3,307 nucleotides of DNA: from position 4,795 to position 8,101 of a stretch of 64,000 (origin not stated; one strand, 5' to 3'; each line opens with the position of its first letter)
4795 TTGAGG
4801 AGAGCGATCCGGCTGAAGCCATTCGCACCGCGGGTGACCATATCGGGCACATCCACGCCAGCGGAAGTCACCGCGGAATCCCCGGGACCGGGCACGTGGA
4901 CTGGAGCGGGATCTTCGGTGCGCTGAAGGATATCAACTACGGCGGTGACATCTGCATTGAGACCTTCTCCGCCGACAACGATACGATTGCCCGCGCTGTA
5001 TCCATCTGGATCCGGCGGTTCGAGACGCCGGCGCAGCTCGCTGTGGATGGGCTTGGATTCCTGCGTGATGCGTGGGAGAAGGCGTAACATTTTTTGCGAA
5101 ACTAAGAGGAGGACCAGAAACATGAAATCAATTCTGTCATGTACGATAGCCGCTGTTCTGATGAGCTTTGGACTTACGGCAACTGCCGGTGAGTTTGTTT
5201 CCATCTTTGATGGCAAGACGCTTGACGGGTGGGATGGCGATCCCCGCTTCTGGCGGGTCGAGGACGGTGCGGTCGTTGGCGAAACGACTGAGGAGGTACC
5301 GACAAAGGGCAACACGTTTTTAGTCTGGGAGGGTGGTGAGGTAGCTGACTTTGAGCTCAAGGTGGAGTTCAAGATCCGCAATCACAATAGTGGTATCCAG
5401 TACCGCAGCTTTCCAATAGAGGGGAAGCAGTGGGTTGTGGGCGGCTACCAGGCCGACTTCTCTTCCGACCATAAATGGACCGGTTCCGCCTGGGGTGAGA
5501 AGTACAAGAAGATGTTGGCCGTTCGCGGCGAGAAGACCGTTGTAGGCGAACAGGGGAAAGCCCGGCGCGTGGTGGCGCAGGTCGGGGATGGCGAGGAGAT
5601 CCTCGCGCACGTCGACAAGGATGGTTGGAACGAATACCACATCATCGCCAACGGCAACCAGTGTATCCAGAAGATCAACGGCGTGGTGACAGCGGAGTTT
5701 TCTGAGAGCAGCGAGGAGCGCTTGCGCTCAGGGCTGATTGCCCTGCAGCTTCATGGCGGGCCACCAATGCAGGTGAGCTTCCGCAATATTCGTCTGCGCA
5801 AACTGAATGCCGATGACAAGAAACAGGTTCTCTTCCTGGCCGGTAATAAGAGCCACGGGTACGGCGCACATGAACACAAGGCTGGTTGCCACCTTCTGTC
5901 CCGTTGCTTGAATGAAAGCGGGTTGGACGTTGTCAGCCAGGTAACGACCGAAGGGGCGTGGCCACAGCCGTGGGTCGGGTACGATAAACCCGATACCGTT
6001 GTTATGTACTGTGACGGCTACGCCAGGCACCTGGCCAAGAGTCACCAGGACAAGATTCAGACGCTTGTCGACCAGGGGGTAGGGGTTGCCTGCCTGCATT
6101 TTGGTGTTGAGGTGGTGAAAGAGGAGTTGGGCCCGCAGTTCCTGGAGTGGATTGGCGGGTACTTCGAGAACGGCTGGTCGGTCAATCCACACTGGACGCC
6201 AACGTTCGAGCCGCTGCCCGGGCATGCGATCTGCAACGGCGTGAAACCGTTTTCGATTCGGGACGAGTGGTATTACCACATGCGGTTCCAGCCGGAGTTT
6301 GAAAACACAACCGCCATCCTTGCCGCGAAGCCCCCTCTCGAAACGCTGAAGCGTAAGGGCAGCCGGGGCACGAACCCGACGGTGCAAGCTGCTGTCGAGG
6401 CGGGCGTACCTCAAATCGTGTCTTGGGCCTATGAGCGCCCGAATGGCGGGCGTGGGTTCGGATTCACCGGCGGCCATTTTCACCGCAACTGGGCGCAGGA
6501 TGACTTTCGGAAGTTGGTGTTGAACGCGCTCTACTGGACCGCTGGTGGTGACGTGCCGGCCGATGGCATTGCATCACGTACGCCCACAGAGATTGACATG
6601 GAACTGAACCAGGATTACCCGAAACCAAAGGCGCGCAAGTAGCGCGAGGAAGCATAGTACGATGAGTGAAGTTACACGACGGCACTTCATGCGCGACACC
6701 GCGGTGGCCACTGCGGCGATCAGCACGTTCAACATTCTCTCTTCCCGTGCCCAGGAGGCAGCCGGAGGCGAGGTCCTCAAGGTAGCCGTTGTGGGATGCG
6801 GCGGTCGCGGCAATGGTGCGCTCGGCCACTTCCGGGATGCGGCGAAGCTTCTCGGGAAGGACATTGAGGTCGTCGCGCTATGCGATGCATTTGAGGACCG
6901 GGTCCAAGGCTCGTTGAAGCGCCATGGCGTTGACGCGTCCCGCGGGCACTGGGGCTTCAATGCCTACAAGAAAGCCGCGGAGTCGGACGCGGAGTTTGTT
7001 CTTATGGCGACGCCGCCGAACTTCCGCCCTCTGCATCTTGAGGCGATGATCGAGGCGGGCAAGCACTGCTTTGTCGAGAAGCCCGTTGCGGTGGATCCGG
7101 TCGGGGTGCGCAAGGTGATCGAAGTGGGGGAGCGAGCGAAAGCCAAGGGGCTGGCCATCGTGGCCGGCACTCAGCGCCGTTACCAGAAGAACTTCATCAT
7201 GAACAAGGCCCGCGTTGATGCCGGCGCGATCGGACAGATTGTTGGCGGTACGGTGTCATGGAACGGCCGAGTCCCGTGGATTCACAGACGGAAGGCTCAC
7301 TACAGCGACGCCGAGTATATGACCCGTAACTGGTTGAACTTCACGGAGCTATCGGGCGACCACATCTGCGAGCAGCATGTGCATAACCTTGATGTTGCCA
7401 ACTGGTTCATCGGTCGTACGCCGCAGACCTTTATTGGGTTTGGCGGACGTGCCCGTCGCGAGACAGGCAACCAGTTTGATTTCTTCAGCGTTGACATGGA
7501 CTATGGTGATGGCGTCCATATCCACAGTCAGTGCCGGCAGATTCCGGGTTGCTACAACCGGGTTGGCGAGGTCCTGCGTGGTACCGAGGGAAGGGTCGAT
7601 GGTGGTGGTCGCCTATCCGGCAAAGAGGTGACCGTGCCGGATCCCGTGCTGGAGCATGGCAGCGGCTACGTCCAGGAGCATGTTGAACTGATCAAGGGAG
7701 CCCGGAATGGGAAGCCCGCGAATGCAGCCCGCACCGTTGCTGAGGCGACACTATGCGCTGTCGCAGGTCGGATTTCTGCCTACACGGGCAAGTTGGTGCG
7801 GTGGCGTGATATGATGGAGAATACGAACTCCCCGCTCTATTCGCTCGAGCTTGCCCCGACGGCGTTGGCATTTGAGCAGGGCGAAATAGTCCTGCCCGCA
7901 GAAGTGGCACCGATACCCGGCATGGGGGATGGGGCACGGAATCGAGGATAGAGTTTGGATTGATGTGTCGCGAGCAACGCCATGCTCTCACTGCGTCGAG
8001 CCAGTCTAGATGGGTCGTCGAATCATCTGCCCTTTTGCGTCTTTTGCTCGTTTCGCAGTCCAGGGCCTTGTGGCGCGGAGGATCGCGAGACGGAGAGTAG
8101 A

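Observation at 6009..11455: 1.94-kb near-perfect direct duplication flanking an IS200-like Y1 transposase element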

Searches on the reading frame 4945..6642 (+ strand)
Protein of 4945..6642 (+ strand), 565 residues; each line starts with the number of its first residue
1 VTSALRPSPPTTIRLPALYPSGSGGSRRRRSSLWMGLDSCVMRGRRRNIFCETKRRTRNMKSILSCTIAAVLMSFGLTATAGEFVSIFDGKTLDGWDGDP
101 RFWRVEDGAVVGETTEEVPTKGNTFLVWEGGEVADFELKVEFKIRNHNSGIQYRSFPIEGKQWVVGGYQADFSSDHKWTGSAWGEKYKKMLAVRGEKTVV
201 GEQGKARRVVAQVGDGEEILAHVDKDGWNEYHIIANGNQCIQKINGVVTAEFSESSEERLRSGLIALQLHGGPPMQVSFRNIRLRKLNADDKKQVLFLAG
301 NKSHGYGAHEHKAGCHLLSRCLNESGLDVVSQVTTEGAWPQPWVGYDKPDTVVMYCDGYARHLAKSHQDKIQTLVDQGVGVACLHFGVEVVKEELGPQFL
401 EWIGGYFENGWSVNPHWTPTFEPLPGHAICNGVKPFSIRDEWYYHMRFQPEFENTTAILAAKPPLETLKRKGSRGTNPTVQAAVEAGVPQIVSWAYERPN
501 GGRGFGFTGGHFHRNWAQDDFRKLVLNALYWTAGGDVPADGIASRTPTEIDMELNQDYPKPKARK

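Call 4: search_protein_families(library=pfam, proteins=[window:4945-6642:+], max_evalue=0.01)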
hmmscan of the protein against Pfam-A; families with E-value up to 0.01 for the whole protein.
window:4945-6642:+ (565 aa): 2 families
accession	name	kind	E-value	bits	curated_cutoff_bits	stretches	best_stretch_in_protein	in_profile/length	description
PF06439.18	3keto-disac_hyd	-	9.6e-38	130.5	26.8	1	84-285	2-187/187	3-keto-disaccharide hydrolase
PF06283.17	ThuA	-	3.7e-16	60.5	33.4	1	302-532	7-209/209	Trehalose utilisation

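Call 8: search_protein_families(library=ncbifam, proteins=[window:4945-6642:+], max_evalue=0.01)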
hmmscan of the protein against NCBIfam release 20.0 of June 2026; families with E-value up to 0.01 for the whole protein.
window:4945-6642:+ (565 aa): 0 families

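Call 28: find_encoding_contigs(protein=window:5122-6642:+, flank=8000, max_places=10)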
Protein window:5122-6642:+ (506 aa): 7 contigs read that carry it; 5 places shown.
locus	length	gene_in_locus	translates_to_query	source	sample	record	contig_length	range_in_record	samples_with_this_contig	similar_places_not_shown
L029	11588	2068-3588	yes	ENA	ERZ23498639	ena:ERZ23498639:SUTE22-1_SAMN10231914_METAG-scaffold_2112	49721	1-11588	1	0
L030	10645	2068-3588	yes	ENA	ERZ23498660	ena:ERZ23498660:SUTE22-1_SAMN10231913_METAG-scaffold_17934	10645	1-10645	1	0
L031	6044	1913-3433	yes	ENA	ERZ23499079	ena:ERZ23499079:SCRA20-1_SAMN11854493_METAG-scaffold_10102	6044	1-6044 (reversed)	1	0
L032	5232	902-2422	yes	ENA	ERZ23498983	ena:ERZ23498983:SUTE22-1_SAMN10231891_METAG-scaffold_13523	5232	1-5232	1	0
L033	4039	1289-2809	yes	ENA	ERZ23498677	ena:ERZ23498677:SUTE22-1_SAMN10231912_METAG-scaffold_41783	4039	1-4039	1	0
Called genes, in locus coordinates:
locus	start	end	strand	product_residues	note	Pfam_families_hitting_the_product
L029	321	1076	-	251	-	PF08448:PAS_4, PF13426:PAS_9 (faint), PF00165:HTH_AraC, PF12833:HTH_18, PF00165:HTH_AraC (weak)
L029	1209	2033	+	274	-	PF01261:AP_endonuc_2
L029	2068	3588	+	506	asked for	PF06439:3keto-disac_hyd, PF06283:ThuA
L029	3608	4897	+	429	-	PF01408:GFO_IDH_MocA, PF22725:GFO_IDH_MocA_C3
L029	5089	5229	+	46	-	-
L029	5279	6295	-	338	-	PF01797:Y1_Tnp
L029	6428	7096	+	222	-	PF06283:ThuA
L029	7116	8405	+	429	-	PF01408:GFO_IDH_MocA, PF22725:GFO_IDH_MocA_C3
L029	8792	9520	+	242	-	-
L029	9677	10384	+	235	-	-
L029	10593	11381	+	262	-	-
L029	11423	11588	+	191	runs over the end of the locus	PF07589:PEP_exosort_dom (weak)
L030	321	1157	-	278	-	PF08448:PAS_4, PF00165:HTH_AraC, PF12833:HTH_18, PF00165:HTH_AraC (weak)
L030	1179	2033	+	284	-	PF01261:AP_endonuc_2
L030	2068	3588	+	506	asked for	PF06439:3keto-disac_hyd, PF06283:ThuA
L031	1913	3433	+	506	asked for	PF06439:3keto-disac_hyd, PF06283:ThuA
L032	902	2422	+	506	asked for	PF06439:3keto-disac_hyd, PF06283:ThuA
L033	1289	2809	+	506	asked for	PF06439:3keto-disac_hyd, PF06283:ThuA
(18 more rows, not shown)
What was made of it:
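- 5122..6642 (+): Intact 3-keto-disaccharide hydrolase / ThuA fusion gene. The left repeat boundary (6008|6009) lies inside it. Calls 4 and 28.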

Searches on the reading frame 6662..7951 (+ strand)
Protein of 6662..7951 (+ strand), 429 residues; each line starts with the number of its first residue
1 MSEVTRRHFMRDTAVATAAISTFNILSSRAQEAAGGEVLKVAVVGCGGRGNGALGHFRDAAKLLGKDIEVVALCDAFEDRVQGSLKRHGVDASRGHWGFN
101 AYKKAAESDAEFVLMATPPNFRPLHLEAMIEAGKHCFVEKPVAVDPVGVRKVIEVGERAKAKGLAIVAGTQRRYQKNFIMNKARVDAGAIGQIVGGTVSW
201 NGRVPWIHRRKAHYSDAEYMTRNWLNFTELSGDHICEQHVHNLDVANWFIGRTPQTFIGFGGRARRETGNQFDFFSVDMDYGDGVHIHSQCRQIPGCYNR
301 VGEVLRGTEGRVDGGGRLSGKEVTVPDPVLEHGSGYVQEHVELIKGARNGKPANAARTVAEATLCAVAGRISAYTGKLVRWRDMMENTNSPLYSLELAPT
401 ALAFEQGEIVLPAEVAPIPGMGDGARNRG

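Call 4: search_protein_families(library=pfam, proteins=[window:6662-7951:+], max_evalue=0.01)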
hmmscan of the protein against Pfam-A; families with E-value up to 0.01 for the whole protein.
window:6662-7951:+ (429 aa): 3 families
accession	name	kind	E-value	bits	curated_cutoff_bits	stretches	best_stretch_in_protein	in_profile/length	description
PF01408.29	GFO_IDH_MocA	-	4.3e-10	40.8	24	1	39-160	1-113/120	Oxidoreductase family, NAD-binding Rossmann fold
PF22725.1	GFO_IDH_MocA_C3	-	2.1e-08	34.7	27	1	182-311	5-122/124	GFO/IDH/MocA C-terminal domain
PF02894.22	GFO_IDH_MocA_C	-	0.00013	22.3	22.9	1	182-311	1-126/218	Oxidoreductase family, C-terminal alpha/beta domain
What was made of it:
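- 6009..7951 (+): Repeat copy A: the last 634 nt of the ThuA-fusion gene, a 19-nt spacer and the complete Gfo/Idh/MocA gene through its TAG stop. Call 4 (domains).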

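Call 8: search_protein_families(library=ncbifam, proteins=[window:6662-7951:+], max_evalue=0.01)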
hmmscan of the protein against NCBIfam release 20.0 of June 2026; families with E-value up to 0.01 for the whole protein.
window:6662-7951:+ (429 aa): 8 families
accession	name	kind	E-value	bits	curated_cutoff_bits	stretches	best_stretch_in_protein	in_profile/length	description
TIGR04380.1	myo_inos_iolG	equivalog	8.1e-18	64.4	355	1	40-268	3-203/330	inositol 2-dehydrogenase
NF040723.1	UDP-GlcNAcDh_Arch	equivalog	8.4e-11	41.9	450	1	39-197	1-145/302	UDP-N-acetylglucosamine 3-dehydrogenase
NF052679.1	InsChiInosDhIolG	equivalog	5.2e-10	38.9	540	1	39-192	3-147/343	bifunctional inositol 2-dehydrogenase/D-chiro-inositol 1-dehydrogenase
NF058561.1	BT_2158_fam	equivalog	1e-09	37.5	750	1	5-194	1-178/487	glycoside 3-dehydrogenase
NF007574.0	PRK10206.1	equivalog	4.9e-06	25.8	352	1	113-195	69-148/345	oxidoreductase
NF052479.1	LevoglcsnDh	equivalog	1.4e-05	23.9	650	1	73-194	41-155/386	levoglucosan dehydrogenase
NF008607.0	PRK11579.1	subfamily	1.9e-05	23.9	330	1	109-194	64-146/346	oxidoreductase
TIGR01409.1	TAT_signal_seq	domain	0.00051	20.3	16.7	1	4-30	1-27/29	twin-arginine translocation signal domain-containing protein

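Call 14: find_encoding_contigs(protein=window:6662-7951:+, flank=6000, max_places=10)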
Protein window:6662-7951:+ (429 aa): 5 contigs read that carry it; 3 places shown.
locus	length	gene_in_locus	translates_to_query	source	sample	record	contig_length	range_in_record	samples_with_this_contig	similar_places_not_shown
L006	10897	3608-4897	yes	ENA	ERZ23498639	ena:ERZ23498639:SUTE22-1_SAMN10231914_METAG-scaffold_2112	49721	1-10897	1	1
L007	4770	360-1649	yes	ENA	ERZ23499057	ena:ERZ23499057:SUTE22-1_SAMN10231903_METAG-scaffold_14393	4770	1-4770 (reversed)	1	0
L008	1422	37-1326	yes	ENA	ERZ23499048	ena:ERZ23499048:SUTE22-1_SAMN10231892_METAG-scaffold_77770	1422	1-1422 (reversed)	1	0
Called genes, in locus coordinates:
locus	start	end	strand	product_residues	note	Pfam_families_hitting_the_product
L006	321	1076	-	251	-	PF08448:PAS_4, PF13426:PAS_9 (faint), PF00165:HTH_AraC, PF12833:HTH_18, PF00165:HTH_AraC (weak)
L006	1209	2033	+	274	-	PF01261:AP_endonuc_2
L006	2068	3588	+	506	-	PF06439:3keto-disac_hyd, PF06283:ThuA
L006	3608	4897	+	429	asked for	PF01408:GFO_IDH_MocA, PF22725:GFO_IDH_MocA_C3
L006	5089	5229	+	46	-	-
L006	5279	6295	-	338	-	PF01797:Y1_Tnp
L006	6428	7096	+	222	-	PF06283:ThuA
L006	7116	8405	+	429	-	PF01408:GFO_IDH_MocA, PF22725:GFO_IDH_MocA_C3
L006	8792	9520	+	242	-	-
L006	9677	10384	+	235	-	-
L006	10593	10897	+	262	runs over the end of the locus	-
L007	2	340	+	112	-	?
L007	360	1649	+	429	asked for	PF01408:GFO_IDH_MocA, PF22725:GFO_IDH_MocA_C3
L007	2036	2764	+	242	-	-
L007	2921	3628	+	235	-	-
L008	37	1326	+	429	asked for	PF01408:GFO_IDH_MocA, PF22725:GFO_IDH_MocA_C3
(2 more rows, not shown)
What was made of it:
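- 6662..7951 (+): Gfo/Idh/MocA oxidoreductase, copy 1 (429 aa, TAT signal). Calls 4, 8 and 14.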

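Call 26: find_related_loci(query=window:6662-7951:+, collection=metagenome_contigs, flank=8000)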
Query window:6662-7951:+ (429 aa) in metagenome_contigs; peptide patterns used: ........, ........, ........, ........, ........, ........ (x = any residue, [..] = any of these).
60 stretches matched a pattern; 6 encode a relative of the query (tblastn E <= 1e-3); 6 distinct loci.
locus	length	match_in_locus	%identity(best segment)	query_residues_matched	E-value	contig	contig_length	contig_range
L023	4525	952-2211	76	1-420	0e+0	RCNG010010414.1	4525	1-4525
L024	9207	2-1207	75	19-420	0e+0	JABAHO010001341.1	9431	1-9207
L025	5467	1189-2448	70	1-420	0e+0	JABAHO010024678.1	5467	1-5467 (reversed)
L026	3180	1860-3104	57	2-420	2e-173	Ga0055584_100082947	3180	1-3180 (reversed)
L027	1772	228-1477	80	1-420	2e-158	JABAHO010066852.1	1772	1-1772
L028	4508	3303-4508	36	5-381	3e-68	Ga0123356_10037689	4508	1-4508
